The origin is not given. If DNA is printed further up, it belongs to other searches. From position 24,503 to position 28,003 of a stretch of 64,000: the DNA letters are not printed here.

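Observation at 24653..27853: Helicase fused to eight tandem winged-HTH-like repeats, inserted antisense into the dcw cluster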

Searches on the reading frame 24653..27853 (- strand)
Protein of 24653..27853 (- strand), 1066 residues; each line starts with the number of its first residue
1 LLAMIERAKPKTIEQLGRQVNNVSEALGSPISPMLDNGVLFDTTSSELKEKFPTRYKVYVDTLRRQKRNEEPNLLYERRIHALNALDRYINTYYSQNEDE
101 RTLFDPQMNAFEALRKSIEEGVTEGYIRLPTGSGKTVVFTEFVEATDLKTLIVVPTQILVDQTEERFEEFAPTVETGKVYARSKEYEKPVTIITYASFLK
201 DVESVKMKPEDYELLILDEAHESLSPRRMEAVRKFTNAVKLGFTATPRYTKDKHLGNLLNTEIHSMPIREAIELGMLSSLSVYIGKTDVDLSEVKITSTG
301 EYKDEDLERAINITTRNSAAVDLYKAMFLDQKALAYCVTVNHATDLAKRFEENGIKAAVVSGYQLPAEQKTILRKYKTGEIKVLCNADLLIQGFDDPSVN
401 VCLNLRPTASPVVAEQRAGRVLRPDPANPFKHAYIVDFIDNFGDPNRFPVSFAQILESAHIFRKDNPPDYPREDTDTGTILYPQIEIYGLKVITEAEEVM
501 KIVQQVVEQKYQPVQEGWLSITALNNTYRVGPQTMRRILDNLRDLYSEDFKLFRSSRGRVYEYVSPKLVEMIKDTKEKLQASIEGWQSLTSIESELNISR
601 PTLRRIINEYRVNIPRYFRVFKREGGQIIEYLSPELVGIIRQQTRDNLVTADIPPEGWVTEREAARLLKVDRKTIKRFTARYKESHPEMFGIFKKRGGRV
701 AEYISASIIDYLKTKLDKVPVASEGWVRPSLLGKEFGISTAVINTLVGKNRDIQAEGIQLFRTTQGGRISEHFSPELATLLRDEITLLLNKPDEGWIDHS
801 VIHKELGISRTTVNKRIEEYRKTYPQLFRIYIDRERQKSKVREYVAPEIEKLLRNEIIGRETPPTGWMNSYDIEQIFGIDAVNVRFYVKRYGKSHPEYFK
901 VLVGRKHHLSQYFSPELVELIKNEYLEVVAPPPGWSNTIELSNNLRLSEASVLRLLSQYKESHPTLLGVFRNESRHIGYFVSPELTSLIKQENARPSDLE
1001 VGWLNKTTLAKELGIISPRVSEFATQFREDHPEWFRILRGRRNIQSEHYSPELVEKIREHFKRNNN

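Call 4: search_protein_families(library=pfam, proteins=[window:24653-27853:-], max_evalue=1)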
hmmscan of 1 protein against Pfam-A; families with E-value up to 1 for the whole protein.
window:24653-27853:- (1066 aa): 30 families (the best 25 are shown)
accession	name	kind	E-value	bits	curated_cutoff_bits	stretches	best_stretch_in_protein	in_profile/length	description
PF04851.21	ResIII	-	5.3e-29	101.7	22.5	1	102-248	3-163/164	Type III restriction enzyme, res subunit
PF00270.35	DEAD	-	1.8e-13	51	26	1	126-248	18-161/167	DEAD/DEAH box helicase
PF00271.37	Helicase_C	-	3.6e-12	47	23.5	1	330-423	15-108/110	Helicase conserved C-terminal domain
PF13551.12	HTH_29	-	1.3e-11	44.9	28.1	1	656-702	10-55/64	Winged helix-turn helix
PF18766.7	SWI2_SNF2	-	3.7e-10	40.3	26.7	1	107-298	2-206/221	SWI2/SNF2 ATPase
PF13384.12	HTH_23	-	9.6e-08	32.1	24.6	1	801-822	22-43/50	Homeodomain-like domain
PF13518.12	HTH_28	-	1.6e-07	31.7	25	2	580-611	7-37/52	Helix-turn-helix domain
PF08280.17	HTH_Mga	-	1.6e-07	31.6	23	1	793-835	16-58/59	M protein trans-acting positive regulator (MGA) HTH domain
PF07652.20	Flavi_DEAD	-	1.1e-05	25.9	21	1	131-249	13-138/148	Flavivirus DEAD domain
PF00176.29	SNF2-rel_dom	-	1.9e-05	24.3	24.9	1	109-261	52-177/290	SNF2-related domain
PF16126.11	DUF4838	-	0.00022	20.9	26.6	1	853-911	47-94/325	Domain of unknown function (DUF4838)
PF02954.25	HTH_8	-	0.00046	20.3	22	1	804-820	26-42/42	Bacterial regulatory protein, Fis family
PF12728.13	HTH_17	-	0.00063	20.4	27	1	658-679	1-22/51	Helix-turn-helix domain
PF25213.1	HVO_A0261_N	-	0.0012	19.1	35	0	585-610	23-48/86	HVO_A0261 N-terminal domain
PF07453.19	NUMOD1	-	0.0044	17.7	22.8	0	662-677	20-35/37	NUMOD1 domain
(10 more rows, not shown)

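Call 9: find_homologous_proteins(query=window:24653-27853:-, max_evalue=0.00001)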
Query window:24653-27853:- (1066 aa): 233 proteins with E <= 0.00001 among 8000 candidates; the best 120 are listed.
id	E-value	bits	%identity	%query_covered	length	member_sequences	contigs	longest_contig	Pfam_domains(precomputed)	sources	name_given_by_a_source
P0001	0.0e+0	2393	100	100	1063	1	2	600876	PF00270.36,PF00176.30,PF13384.13,PF13551.13,PF08280.18,PF13518.13,PF26109.1,PF07652.21,PF18766.8,PF00271.38,PF04851.22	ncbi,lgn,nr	ncbi:MAG: DEAD/DEAH box helicase family protein [Candidatus Levybacteria bacterium]|nr:DEAD/DEAH box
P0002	0.0e+0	1543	74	86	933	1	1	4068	PF00270.36,PF13551.13,PF13518.13,PF26109.1,PF18766.8,PF00271.38,PF04851.22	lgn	-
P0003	0.0e+0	1490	61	99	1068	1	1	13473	PF00270.36,PF26109.1,PF07652.21,PF18766.8,PF00271.38,PF04851.22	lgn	-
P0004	0.0e+0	1470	61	100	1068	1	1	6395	PF00270.36,PF00176.30,PF13551.13,PF13518.13,PF26109.1,PF18766.8,PF00271.38,PF04851.22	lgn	-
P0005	0.0e+0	1464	61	99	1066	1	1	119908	PF00270.36,PF26109.1,PF18766.8,PF00271.38,PF04851.22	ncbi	ncbi:MAG: DEAD/DEAH box helicase [Candidatus Daviesbacteria bacterium]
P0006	0.0e+0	1341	58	100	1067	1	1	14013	PF00270.36,PF00176.30,PF13384.13,PF13518.13,PF26109.1,PF18766.8,PF00271.38,PF04851.22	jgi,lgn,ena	-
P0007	0.0e+0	1336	63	86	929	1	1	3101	PF00270.36,PF13518.13,PF26109.1,PF18766.8,PF00271.38,PF04851.22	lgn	-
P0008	0.0e+0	1065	46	99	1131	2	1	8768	PF00270.36,PF13384.13,PF13518.13,PF01381.29,PF00271.38,PF04851.22,PF12728.14,PF00176.30,PF13551.13,PF08280.18,PF26109.1,PF18766.8,PF13545.13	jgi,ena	-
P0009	0.0e+0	1064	47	99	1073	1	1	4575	PF12728.14,PF00270.36,PF13384.13,PF13551.13,PF13518.13,PF26109.1,PF18766.8,PF00271.38,PF04851.22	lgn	-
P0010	0.0e+0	1049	46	97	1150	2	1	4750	PF08279.19,PF00270.36,PF13730.13,PF13384.13,PF13518.13,PF01381.29,PF00271.38,PF04851.22,PF12728.14,PF13551.13,PF26109.1,PF18766.8,PF13545.13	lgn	-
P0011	5.1e-296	1003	50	87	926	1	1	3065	PF00270.36,PF13551.13,PF26109.1,PF18766.8,PF00271.38,PF04851.22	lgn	-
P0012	1.6e-258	879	45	86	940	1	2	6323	PF00270.36,PF13551.13,PF08280.18,PF18766.8,PF00271.38,PF04851.22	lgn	-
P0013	1.1e-247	843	45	86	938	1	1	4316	PF00270.36,PF18766.8,PF00271.38,PF04851.22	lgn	-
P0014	6.8e-245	834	45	86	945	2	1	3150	PF00270.36,PF26109.1,PF18766.8,PF00271.38,PF04851.22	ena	-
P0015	9.2e-224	764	37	98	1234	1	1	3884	PF00270.36,PF00176.30,PF18766.8,PF00271.38,PF04851.22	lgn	-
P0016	1.9e-222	759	35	99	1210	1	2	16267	PF00270.36,PF00176.30,PF13551.13,PF16448.11,PF18766.8,PF00271.38,PF04851.22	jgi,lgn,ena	-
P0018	1.3e-212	727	36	98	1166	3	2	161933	PF00270.36,PF18766.8,PF00271.38,PF04851.22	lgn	-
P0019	2.0e-212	726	40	86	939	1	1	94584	PF13412.13,PF08279.19,PF00270.36,PF13551.13,PF13518.13,PF26109.1,PF18766.8,PF00271.38,PF13545.13,PF04851.22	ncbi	-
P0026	6.9e-179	615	35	92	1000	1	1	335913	PF00270.36,PF00271.38,PF04851.22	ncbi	-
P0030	7.3e-174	599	36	86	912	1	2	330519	PF00270.36,PF18766.8,PF00271.38,PF04851.22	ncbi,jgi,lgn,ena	-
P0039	3.5e-164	567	35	92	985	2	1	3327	PF00270.36,PF13551.13,PF18766.8,PF00271.38,PF04851.22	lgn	-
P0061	2.0e-142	494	49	47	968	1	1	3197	PF00270.36,PF18766.8,PF00271.38,PF04851.22,PF14882.12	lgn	-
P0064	1.0e-140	489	44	56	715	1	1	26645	PF00270.36,PF18766.8,PF00271.38,PF04851.22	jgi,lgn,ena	-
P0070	1.3e-138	482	49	46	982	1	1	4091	PF00270.36,PF07652.21,PF18766.8,PF00271.38,PF04851.22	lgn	-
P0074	7.2e-137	476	45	49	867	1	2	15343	PF00270.36,PF18766.8,PF00271.38,PF04851.22,PF14882.12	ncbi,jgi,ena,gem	-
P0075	1.2e-136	475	48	47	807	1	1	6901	PF00270.36,PF18766.8,PF00271.38,PF04851.22,PF14882.12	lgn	-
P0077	1.4e-135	472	46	51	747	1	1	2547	PF00270.36,PF00176.30,PF18766.8,PF00271.38,PF04851.22,PF14882.12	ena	-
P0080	4.0e-135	470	36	67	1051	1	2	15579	PF00270.36,PF04545.23,PF04542.21,PF00271.38,PF04851.22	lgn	-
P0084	9.8e-134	466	36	68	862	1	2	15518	PF00270.36,PF00176.30,PF18766.8,PF00271.38,PF04851.22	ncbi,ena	-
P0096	2.3e-131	458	51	40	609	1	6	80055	PF00270.36,PF18766.8,PF00271.38,PF04851.22,PF14882.12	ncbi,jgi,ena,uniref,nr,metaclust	ncbi:MAG: hypothetical protein A2233_00765 [Candidatus Kerfeldbacteria bacterium RIFOXYA2_FULL_38_24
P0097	3.3e-131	457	45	47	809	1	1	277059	PF00270.36,PF00271.38,PF04851.22,PF14882.12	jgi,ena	-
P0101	6.7e-131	456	46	46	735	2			PF00270.36,PF18766.8,PF00271.38,PF04851.22,PF14882.12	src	-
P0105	3.3e-130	454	47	46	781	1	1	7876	PF00270.36,PF18766.8,PF00271.38,PF04851.22,PF14882.12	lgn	-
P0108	3.0e-129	451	46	47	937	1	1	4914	PF00270.36,PF18766.8,PF00271.38,PF04851.22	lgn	-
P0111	5.0e-129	450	45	47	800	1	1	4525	PF00270.36,PF00271.38,PF04851.22,PF14882.12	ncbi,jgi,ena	ncbi:MAG: DEAD/DEAH box helicase family protein [Candidatus Paceibacterota bacterium]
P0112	1.0e-128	449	45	47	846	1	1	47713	PF00270.36,PF18766.8,PF00271.38,PF04851.22,PF14882.12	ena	-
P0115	5.7e-128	447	47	48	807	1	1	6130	PF00270.36,PF18766.8,PF00271.38,PF04851.22,PF14882.12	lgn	-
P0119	1.0e-127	446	45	47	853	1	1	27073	PF00270.36,PF19671.5,PF18766.8,PF00271.38,PF04851.22,PF14882.12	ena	-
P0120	4.2e-127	444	45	47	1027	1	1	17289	PF00270.36,PF18766.8,PF00271.38,PF04851.22,PF14882.12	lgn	-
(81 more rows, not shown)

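Call 10: search_protein_families(library=ncbifam, proteins=[window:24653-27853:-], max_evalue=0.01)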
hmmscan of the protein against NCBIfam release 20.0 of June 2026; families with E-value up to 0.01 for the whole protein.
window:24653-27853:- (1066 aa): 25 families
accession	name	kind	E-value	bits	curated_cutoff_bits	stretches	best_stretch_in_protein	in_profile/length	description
NF053632.1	heli_RadD_YejH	equivalog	1.4e-26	92.9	720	1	107-441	7-357/573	DNA repair helicase RadD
NF045503.1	repair_heli_XPB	equivalog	4.3e-16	58.5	610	1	96-428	177-512/548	DNA repair helicase XPB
NF046051.1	restrict_EcoAI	equivalog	2.4e-14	52.7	550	1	84-351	139-432/768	EcoAI/FtnUII family type I restriction enzme subunit R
TIGR04095.1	dnd_restrict_1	equivalog_domain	1e-13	51.1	600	2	123-282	25-207/451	DNA phosphorothioation system restriction enzyme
NF010337.0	PRK13766.1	equivalog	3.3e-12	45.4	610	1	126-315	34-237/781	Hef nuclease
NF003673.1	PRK05298.1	equivalog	5.9e-10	38.1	743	2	107-173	14-80/653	excinuclease ABC subunit UvrB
TIGR00631.1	uvrb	equivalog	1.3e-09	36.9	750.1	2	107-173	14-80/658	excinuclease ABC subunit UvrB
TIGR00348.1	hsdR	subfamily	1.8e-07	30.1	284.55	1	118-381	263-548/674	HsdR family type I site-specific deoxyribonuclease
NF053711.1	RNA_heli_RhlE1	exception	1.5e-06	27.3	750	1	331-423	245-334/434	RNA helicase RhlE1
NF033545.0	transpos_IS630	equivalog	1.7e-06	27.8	100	0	660-726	14-79/299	IS630 family transposase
NF033577.2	transpos_IS481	equivalog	2.1e-06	27.5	224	0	514-616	9-109/284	IS481 family transposase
NF053631.1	RNA_helic_CshA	equivalog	4.6e-06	25.8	646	0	331-405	238-312/434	degradosome RNA helicase CshA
NF008744.0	PRK11776.1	equivalog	4.7e-06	25.4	524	1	319-424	231-336/460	ATP-dependent RNA helicase DbpA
NF041063.1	DpdF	equivalog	2.9e-05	22.9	550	1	126-176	162-215/813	protein DpdF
NF053675.1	pilus_reg_Snf2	equivalog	3.3e-05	22.2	1100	1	135-221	616-708/1029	pilus expression-regulating Snf2 family helicase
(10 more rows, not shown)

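Call 11: search_protein_families(library=padloc, proteins=[window:24653-27853:-], max_evalue=0.01)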
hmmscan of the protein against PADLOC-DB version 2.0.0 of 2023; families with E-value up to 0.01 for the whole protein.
window:24653-27853:- (1066 aa): 24 families
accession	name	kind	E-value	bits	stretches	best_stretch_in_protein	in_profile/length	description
PDLC02707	PbeA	-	8.1e-23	78.9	1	87-439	237-630/672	PbeA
PDLC03658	mREase_IV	-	8.5e-20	68.1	1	119-451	239-570/953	Type IV methyl-directed restriction enzyme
PDLC03659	mREase_IV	-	2.1e-19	66.9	1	206-452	330-579/945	Type IV methyl-directed restriction enzyme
PDLC02704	PbeA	-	6.8e-16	55.9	2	92-288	244-463/682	PbeA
PDLC02706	PbeA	-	9.7e-15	52.2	2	107-278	274-469/722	PbeA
PDLC02703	PbeA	-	2.4e-10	37.6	1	369-441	544-616/626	PbeA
PDLC03049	REase_I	-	3.3e-09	33.3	1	105-337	170-408/807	Type I restriction enzyme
PDLC03048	REase_I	-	1.2e-08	31.6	1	113-274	251-441/976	Type I restriction enzyme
PDLC02030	Cas3d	-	2e-08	31.2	1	125-170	44-88/620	-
PDLC01146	Cas3d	-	4.9e-08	29.8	1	125-169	44-87/625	Cas3d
PDLC04133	mad1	-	1.1e-06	26.9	0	802-854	11-52/60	mads_1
PDLC03045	REase_I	-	2.1e-05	20.7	1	124-253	286-429/995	Type I restriction enzyme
PDLC02705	PbeA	-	2.9e-05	20.4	1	329-439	524-633/691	PbeA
PDLC01439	typeIV_DinG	-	3.5e-05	20.7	1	105-166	18-78/575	CAS-IV-A; associated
PDLC03928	PsyrT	-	6.2e-05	19.5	1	330-420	241-331/689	-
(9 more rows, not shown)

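Call 13: search_protein_families(library=phrogs, proteins=[window:24653-27853:-], max_evalue=0.01)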
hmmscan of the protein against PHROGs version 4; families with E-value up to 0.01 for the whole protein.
window:24653-27853:- (1066 aa): 17 families
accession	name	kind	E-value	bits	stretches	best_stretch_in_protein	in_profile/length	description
phrog_16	-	DNA, RNA and nucleotide metabolism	8.5e-70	237.1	1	78-442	249-602/986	DNA helicase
phrog_9690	-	DNA, RNA and nucleotide metabolism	3.5e-13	50.3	1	184-444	16-274/306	DNA helicase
phrog_16259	-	DNA, RNA and nucleotide metabolism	5.2e-10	40.1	1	126-223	136-236/330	DNA helicase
phrog_3830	-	unknown function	5.8e-10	39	1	82-330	245-515/1032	-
phrog_62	-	DNA, RNA and nucleotide metabolism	1.1e-09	37.4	1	93-247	687-849/1881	DNA helicase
phrog_151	-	integration and excision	1.5e-08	34.6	0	799-971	26-180/582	transposase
phrog_2488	-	DNA, RNA and nucleotide metabolism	4.7e-08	33.2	1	104-181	20-107/579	DNA helicase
phrog_6819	-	DNA, RNA and nucleotide metabolism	5.3e-06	26.1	1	111-240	22-163/645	Holliday junction branch migration helicase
phrog_59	-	DNA, RNA and nucleotide metabolism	6.8e-06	26.7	0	732-855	252-345/423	HNH endonuclease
phrog_16694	-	unknown function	1.3e-05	24.4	1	107-291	279-495/1010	-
phrog_27849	-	unknown function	0.00012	21.4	0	107-176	17-86/664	-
phrog_125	-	DNA, RNA and nucleotide metabolism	0.00019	22.1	0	577-612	170-205/254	DNA invertase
phrog_66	-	integration and excision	0.00053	20.8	0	651-685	86-121/412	excisionase and transcriptional regulator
phrog_32138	-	DNA, RNA and nucleotide metabolism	0.00099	20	0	571-612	1-44/54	DNA binding protein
phrog_3255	-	unknown function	0.0017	19.6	0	903-924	14-35/79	-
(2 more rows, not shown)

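Call 15: find_encoding_contigs(protein=P0005, flank=10000, max_places=3)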
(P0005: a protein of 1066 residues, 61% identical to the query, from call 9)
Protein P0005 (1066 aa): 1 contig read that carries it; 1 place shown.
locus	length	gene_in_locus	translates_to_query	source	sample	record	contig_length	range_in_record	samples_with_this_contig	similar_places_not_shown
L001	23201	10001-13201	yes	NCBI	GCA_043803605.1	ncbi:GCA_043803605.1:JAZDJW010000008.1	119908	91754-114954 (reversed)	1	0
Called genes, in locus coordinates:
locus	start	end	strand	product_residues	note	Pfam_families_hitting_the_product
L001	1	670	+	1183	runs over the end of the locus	PF02811:PHP, PF07733:DNA_pol3_alpha, PF17657:DNA_pol3_finger, PF14579:HHH_6, PF01336:tRNA_anti-codon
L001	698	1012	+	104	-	PF01245:Ribosomal_L19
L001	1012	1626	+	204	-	PF01351:RNase_HII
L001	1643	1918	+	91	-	-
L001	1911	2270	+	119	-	PF08378:NERD (weak), PF02021:UPF0102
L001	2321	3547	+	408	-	PF12705:PDDEXK_1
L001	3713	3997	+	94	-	-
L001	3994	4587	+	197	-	-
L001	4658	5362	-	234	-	PF13649:Methyltransf_25 (weak), PF08241:Methyltransf_11 (faint)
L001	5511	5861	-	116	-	-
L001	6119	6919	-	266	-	-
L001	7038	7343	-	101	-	-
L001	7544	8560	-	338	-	-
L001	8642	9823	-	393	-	PF05559:DUF763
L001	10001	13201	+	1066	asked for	PF04851:ResIII, PF00270:DEAD, PF18766:SWI2_SNF2, PF00271:Helicase_C, PF26109:WHD_BrxR (faint)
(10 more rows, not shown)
